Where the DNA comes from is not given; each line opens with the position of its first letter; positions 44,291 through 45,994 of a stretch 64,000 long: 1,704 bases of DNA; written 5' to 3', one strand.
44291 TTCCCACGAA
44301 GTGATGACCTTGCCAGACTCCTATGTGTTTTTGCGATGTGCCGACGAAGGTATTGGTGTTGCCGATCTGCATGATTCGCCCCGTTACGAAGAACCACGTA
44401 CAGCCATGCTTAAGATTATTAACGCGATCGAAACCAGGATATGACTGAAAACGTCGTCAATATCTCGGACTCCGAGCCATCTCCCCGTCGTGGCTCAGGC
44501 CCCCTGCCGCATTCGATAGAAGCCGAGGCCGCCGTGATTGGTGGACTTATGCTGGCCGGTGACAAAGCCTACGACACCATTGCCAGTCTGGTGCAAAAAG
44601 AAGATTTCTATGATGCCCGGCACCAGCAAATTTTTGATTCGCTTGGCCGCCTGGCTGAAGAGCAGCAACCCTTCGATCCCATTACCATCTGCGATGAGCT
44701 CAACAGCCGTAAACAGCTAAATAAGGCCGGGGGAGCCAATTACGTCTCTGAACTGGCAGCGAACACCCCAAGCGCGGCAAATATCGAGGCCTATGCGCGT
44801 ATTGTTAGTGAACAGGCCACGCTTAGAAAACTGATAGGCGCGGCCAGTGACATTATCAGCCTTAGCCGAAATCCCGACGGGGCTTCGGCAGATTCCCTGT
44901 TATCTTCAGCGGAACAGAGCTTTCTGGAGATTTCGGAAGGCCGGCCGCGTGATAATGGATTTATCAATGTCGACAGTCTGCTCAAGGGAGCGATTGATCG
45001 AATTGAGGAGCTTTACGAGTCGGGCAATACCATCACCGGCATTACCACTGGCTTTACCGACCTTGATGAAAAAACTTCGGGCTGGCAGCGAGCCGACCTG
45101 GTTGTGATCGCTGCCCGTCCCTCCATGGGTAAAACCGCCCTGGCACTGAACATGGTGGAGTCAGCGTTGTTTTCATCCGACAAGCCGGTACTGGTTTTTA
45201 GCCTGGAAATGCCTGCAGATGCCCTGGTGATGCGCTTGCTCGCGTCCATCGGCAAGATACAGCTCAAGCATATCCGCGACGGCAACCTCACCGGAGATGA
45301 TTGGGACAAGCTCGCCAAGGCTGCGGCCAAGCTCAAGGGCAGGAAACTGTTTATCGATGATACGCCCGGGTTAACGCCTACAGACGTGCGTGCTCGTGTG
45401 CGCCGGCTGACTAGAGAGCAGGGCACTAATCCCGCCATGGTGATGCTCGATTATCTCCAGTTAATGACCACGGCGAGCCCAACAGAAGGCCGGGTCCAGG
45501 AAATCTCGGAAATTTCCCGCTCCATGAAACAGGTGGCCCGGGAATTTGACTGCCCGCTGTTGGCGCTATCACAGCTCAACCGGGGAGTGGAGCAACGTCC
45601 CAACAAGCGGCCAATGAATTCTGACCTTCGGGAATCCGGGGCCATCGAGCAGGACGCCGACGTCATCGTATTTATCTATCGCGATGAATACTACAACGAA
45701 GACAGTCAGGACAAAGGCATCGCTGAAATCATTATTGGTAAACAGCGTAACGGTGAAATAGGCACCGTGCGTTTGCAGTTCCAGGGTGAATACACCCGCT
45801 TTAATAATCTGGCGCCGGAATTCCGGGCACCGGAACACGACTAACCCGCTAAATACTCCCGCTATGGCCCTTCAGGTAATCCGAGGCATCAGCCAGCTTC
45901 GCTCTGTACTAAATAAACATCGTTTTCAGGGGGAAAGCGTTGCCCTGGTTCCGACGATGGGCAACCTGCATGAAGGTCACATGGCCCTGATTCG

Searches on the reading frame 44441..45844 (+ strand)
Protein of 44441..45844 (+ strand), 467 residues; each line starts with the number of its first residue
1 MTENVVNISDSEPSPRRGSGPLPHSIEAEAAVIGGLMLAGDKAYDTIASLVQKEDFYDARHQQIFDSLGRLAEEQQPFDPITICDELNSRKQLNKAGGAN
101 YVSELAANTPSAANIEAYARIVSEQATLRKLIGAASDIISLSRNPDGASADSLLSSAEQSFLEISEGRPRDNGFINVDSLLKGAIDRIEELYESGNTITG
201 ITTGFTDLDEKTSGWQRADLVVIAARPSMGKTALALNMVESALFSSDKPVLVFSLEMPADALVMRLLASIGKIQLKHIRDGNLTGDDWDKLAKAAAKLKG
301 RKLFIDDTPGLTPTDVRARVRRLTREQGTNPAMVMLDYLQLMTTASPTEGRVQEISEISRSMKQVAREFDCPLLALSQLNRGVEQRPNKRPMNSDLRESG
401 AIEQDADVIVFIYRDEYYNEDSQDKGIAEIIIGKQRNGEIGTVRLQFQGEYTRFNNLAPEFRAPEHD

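Call 58: search_protein_families(library=pfam, proteins=[window:44441-45844:+], max_evalue=0.00001)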
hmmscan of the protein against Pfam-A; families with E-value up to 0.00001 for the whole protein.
window:44441-45844:+ (467 aa): 3 families
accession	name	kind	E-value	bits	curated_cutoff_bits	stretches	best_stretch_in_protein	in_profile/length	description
PF03796.21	DnaB_C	-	1.9e-105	352.3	27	1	200-456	1-255/255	DnaB-like helicase C terminal domain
PF00772.26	DnaB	-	3.3e-33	114.2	23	1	22-124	2-103/103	DnaB-like helicase N terminal domain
PF13481.12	AAA_25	-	8.7e-10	39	27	1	214-379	28-190/195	AAA domain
